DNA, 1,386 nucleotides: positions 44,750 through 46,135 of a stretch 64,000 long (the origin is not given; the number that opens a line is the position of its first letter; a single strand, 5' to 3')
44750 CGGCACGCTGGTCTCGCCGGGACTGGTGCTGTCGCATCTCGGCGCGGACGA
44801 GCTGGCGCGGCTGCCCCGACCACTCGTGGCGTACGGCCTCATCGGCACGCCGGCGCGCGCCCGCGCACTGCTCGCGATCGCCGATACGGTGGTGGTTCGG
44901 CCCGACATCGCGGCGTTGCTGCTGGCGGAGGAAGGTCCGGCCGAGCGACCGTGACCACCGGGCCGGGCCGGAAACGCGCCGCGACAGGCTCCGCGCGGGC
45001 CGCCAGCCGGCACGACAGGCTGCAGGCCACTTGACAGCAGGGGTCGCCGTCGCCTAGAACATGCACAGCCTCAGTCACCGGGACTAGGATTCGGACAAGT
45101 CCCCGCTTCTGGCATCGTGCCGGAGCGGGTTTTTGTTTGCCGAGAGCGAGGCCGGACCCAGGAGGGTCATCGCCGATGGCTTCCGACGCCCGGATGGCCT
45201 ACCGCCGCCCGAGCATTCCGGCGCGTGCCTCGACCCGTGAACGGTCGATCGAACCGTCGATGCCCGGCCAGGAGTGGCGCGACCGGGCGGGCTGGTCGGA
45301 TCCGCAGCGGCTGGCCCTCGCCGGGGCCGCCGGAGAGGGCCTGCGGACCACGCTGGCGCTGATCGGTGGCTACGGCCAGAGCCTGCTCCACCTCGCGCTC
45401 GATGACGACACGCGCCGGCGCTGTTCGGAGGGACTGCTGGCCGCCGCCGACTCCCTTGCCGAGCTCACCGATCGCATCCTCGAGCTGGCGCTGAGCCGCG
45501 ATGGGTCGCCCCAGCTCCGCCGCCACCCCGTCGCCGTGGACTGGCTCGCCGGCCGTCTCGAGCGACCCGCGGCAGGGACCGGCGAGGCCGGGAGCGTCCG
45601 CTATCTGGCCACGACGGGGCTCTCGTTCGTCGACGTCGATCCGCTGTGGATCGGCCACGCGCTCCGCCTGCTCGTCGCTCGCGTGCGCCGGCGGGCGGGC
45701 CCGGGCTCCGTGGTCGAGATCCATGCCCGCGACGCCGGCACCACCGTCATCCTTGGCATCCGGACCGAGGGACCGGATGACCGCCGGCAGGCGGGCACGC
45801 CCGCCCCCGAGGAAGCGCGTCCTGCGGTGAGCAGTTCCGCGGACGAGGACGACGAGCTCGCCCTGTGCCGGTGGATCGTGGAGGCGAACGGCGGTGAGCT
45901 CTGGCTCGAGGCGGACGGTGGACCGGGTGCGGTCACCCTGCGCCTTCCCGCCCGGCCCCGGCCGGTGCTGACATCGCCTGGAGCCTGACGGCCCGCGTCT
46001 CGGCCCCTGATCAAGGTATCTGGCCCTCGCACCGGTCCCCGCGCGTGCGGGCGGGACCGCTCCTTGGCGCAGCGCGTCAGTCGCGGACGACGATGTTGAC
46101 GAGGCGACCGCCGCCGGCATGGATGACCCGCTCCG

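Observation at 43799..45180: Two tandem GlpP-type antiterminator paralogues with no glp genes, followed by a promoter-leader-terminator module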

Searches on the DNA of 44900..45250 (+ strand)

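Call 5: search_rna_families(source=window, start=44900, end=45250, threshold=evalue, max_evalue=10, show_alignments=2)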
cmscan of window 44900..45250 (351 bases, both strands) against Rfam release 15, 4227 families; matches with E-value up to 10: 1.
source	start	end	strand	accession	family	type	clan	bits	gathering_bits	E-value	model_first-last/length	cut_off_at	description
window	44920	44985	-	RF04029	mir-8521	Gene; miRNA;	-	14.2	80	4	1-68/68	no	mir-8521 microRNA precursor family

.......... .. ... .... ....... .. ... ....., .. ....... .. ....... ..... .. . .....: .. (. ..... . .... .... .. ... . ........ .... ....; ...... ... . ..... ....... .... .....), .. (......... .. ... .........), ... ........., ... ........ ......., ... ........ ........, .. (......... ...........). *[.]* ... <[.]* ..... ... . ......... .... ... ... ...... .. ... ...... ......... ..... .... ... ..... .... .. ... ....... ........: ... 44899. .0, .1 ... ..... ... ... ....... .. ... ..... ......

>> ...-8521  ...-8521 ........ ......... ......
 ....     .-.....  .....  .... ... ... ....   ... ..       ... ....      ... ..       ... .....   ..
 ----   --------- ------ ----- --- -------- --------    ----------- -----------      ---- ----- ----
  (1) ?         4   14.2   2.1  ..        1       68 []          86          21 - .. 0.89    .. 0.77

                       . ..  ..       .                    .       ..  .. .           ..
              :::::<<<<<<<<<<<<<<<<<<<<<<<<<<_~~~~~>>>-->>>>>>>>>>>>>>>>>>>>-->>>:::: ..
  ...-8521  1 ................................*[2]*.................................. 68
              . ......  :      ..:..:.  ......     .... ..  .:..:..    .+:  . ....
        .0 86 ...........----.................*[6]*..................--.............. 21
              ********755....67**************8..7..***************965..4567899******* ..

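Call 27: build_rna_model(alignment_id=A2)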
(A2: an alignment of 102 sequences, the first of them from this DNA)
Model R1 built from alignment A2 (102 sequences, 99 columns); structure: RNAalifold consensus.
model positions 86; base pairs 11; branch points 1; effective number of sequences 4.25; information 0.661 bits per position. Calibrated on 0.2 Mb of random sequence (short: E-values are rough).
structure used (alignment columns):
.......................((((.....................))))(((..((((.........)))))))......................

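Call 28: search_with_rna_model(model_id=R1, sources=[window, L001, L002, L004, L006, L007, L008, L009, L011, L012, L013, L014, L016, L017, L018, L020, L021, L022, L023, L024, L027, L101, L042, L107, L039, L051, L053, L062, L073, L092, L129, L140], max_evalue=1)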
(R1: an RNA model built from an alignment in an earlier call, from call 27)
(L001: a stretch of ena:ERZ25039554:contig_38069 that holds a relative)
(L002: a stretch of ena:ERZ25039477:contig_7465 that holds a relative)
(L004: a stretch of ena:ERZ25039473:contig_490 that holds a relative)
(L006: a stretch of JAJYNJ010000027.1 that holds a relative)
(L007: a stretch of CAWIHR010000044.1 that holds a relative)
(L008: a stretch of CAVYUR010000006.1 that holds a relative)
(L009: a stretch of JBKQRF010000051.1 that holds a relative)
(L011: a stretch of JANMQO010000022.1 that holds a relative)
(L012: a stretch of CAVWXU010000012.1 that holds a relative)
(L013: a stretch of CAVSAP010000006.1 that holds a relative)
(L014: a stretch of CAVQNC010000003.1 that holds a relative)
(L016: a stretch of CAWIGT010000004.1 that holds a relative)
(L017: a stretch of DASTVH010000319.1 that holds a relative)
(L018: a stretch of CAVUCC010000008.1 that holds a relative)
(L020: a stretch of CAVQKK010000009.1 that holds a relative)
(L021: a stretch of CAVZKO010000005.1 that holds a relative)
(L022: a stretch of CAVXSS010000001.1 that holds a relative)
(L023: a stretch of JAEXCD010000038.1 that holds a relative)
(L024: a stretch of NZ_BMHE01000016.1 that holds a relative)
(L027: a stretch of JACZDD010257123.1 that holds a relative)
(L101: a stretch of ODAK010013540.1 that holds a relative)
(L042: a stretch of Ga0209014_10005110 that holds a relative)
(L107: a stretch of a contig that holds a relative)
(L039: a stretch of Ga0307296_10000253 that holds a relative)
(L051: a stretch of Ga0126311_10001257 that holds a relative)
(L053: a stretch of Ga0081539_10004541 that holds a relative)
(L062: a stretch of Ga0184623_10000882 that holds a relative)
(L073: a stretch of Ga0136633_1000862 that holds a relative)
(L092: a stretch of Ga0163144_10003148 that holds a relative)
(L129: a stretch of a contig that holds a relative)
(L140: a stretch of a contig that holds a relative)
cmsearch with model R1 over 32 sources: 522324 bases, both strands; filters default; matches with E-value up to 1: 49.
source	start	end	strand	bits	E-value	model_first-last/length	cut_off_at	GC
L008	11191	11276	+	94.5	9.5e-30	1-86/86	no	0.59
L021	11176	11261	+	94.4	1.1e-29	1-86/86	no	0.58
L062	8825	8910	-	93.4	2.4e-29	1-86/86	no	0.57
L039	4339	4424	+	86.7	4.9e-27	1-86/86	no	0.6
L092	5189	5274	+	86.7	4.9e-27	1-86/86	no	0.56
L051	4367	4452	+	85.7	1.1e-26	1-86/86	no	0.56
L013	11195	11280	+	84.7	2.5e-26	1-86/86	no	0.57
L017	7399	7484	+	84.1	4e-26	1-86/86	no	0.58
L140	3161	3246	+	82.9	1e-25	1-86/86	no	0.57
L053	3603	3688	-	80.4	8e-25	1-86/86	no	0.56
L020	11209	11294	+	79.2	2e-24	1-86/86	no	0.55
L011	11213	11298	+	77.2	9.8e-24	1-86/86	no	0.55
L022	11127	11212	+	76.3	2e-23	1-86/86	no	0.56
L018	11177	11262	+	74.1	1.2e-22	1-86/86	no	0.55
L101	549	634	-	73.9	1.4e-22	1-86/86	no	0.59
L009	9440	9525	+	71.8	7.7e-22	1-86/86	no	0.63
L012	11254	11339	+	70.8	1.8e-21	1-86/86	no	0.65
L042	1448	1533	-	68.5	1e-20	1-86/86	no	0.59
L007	11212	11297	+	68.5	1.1e-20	1-86/86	no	0.64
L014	11206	11290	+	65.5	1.1e-19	1-86/86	no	0.6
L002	7289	7371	+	65.2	1.5e-19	1-86/86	no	0.58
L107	5911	5995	+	65.1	1.6e-19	1-86/86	no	0.56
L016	11255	11340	+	64.9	1.9e-19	1-86/86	no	0.58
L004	7215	7300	+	63.8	4.7e-19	1-86/86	no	0.59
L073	4505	4591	-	60.1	8.7e-18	1-86/86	no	0.56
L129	1584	1670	+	60.1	8.7e-18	1-86/86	no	0.56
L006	11185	11271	+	59.7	1.3e-17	1-86/86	no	0.6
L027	280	365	-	54.2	1e-15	1-86/86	no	0.59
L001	7217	7301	+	52.2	5.1e-15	1-86/86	no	0.61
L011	11239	11325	-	18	0.0039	1-86/86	no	0.56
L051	4398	4479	-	16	0.019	1-86/86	no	0.62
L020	11236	11319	-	14.8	0.049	1-86/86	no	0.62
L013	4040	4089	-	14.8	0.051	22-67/86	no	0.74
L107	5938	6015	-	13.3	0.16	1-86/86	no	0.59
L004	7254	7321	-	13.2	0.17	22-75/86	no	0.66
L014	11244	11311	-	13.2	0.17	22-75/86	no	0.66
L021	11207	11295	-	13.2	0.18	1-86/86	no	0.62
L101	526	607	+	13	0.21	1-86/86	no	0.54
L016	11283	11371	-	12.7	0.26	1-86/86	no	0.61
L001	7244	7319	-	12.7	0.26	1-86/86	no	0.64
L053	3572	3662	+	12.6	0.28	1-86/86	no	0.59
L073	4465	4562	+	12.4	0.33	1-86/86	no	0.59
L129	1613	1710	-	12.4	0.33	1-86/86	no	0.59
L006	11213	11305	-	11.7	0.61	1-86/86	no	0.62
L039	4370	4466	-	11.6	0.65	1-86/86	no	0.64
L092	5227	5276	-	11.5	0.7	22-74/86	no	0.6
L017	7430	7489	-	11.2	0.88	1-86/86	no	0.6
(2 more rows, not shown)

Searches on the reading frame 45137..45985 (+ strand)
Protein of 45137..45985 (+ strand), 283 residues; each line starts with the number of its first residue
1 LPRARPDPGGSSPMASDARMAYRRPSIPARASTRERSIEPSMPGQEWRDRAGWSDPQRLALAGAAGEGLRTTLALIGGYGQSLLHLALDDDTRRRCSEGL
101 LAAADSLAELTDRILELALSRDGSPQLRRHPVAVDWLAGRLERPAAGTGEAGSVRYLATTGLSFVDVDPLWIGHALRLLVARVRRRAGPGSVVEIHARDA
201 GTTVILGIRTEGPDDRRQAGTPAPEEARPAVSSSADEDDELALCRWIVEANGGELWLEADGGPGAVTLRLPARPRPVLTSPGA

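Call 3: search_protein_families(library=pfam, proteins=[window:45137-45985:+], max_evalue=0.1)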
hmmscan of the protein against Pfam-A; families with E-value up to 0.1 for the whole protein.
window:45137-45985:+ (283 aa): 2 families
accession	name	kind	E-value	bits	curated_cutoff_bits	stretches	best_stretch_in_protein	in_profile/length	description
PF00512.31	HisKA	-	0.022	15.2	26.9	1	69-119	13-62/66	His Kinase A (phospho-acceptor) domain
PF23999.1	CUSTOS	-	0.077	12.9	27.4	0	210-245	127-162/264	CUSTOS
